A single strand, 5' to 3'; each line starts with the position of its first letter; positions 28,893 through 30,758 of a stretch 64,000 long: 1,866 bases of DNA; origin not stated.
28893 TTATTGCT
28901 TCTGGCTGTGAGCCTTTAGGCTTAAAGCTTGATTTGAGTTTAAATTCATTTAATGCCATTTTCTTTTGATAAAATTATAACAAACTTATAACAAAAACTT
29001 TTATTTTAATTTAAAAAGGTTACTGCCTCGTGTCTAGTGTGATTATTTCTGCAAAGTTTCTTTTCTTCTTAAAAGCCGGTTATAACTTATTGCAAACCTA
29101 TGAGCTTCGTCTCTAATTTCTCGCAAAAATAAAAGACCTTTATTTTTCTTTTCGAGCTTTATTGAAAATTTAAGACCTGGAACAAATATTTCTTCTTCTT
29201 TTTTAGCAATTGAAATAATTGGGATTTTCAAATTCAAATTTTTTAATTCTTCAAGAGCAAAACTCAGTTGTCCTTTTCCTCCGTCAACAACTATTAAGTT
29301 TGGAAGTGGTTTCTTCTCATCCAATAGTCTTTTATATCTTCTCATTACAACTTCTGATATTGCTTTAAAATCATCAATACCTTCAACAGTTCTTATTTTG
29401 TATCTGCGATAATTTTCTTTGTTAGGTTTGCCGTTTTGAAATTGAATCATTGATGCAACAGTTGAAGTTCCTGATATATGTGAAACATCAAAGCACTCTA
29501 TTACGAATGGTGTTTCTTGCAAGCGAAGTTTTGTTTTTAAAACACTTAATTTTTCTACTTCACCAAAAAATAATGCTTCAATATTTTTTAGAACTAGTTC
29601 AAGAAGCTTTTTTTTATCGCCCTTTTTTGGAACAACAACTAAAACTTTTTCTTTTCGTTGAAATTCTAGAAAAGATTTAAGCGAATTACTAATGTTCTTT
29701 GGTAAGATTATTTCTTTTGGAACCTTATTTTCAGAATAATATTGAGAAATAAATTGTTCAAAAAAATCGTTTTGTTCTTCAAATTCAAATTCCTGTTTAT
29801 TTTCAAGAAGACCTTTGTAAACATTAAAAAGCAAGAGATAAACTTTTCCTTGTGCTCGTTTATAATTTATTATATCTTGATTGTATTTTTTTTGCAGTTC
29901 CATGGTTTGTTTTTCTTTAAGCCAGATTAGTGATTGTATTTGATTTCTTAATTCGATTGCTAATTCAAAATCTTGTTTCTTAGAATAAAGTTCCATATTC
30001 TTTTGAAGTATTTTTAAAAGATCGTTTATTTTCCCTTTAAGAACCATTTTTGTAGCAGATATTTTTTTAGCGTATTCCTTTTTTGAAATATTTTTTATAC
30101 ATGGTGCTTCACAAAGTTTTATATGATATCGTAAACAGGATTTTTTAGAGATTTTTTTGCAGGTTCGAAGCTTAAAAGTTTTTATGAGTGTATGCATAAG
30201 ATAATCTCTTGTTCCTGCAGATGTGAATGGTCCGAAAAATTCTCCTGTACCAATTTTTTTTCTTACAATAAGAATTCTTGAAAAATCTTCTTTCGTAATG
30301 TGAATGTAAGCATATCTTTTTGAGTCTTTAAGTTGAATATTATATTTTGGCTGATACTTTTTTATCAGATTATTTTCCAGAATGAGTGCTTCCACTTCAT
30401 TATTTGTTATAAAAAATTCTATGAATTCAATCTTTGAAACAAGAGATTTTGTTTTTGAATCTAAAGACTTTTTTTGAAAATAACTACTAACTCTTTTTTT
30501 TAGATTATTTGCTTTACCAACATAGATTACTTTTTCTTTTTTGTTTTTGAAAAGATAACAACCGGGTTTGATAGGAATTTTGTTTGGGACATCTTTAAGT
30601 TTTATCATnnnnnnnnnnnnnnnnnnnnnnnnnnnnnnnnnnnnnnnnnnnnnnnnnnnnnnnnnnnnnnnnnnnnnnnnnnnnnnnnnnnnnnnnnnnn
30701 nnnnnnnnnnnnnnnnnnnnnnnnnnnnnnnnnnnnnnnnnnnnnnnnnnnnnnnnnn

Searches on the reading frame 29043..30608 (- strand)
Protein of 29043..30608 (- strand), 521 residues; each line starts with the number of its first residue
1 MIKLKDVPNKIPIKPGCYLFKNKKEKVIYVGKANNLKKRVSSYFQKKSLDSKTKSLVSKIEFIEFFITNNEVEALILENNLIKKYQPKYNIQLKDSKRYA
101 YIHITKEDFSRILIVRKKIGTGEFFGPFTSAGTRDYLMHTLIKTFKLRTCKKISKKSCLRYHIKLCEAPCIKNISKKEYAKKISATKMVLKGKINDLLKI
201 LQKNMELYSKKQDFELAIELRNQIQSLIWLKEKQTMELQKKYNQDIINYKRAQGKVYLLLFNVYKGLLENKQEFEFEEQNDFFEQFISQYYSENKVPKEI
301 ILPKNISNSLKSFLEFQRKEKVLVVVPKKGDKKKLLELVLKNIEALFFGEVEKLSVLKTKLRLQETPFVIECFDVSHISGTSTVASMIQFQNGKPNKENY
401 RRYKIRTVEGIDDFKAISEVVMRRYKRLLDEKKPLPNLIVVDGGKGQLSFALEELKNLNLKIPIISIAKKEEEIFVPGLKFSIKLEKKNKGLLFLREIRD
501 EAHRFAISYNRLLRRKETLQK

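Call 18: find_encoding_contigs(protein=window:29043-30608:-, flank=10000, max_places=1)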
Protein window:29043-30608:- (521 aa): 7 contigs read that carry it; 1 place shown.
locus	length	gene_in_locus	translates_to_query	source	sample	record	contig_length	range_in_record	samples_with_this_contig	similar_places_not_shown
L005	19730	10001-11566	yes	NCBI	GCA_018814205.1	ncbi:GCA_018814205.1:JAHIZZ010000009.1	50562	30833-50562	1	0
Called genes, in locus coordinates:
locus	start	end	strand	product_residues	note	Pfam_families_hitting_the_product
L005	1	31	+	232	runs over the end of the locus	PF07314:Lit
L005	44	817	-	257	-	PF01135:PCMT (weak), PF08704:GCD14, PF00398:RrnaAD (weak), PF05175:MTS (weak), PF01189:Methyltr_RsmB-F (weak), PF08241:Methyltransf_11 (weak), PF13649:Methyltransf_25, PF13847:Methyltransf_31, +1 more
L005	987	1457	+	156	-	-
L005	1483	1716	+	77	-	-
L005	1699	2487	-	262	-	PF01479:S4 (weak), PF00849:PseudoU_synth_2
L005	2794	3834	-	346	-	PF00702:Hydrolase (faint)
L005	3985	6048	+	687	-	PF00133:tRNA-synt_1, PF01406:tRNA-synt_1e (faint), PF09334:tRNA-synt_1g, PF08264:Anticodon_1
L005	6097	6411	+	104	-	PF08264:Anticodon_1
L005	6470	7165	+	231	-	PF01479:S4, PF00849:PseudoU_synth_2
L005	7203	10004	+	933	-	PF00005:ABC_tran (faint), PF02463:SMC_N (faint), PF06745:ATPase (faint), PF13191:AAA_16 (faint), PF13238:AAA_18 (faint), PF13304:AAA_21 (faint), PF17760:UvrA_inter, PF17755:UvrA_DNA-bind, +4 more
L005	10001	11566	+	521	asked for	PF01541:GIY-YIG, PF27096:UvrC_M, PF02151:UVR (weak), PF22920:UvrC_RNaseH, PF08459:UvrC_RNaseH_dom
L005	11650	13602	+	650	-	PF00270:DEAD (faint), PF04851:ResIII, PF17757:UvrB_inter, PF27431:UvrB_3rd, PF00271:Helicase_C, PF12344:UvrB, PF02151:UVR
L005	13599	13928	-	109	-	-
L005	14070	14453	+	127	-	-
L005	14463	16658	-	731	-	PF00324:AA_permease, PF03522:SLC12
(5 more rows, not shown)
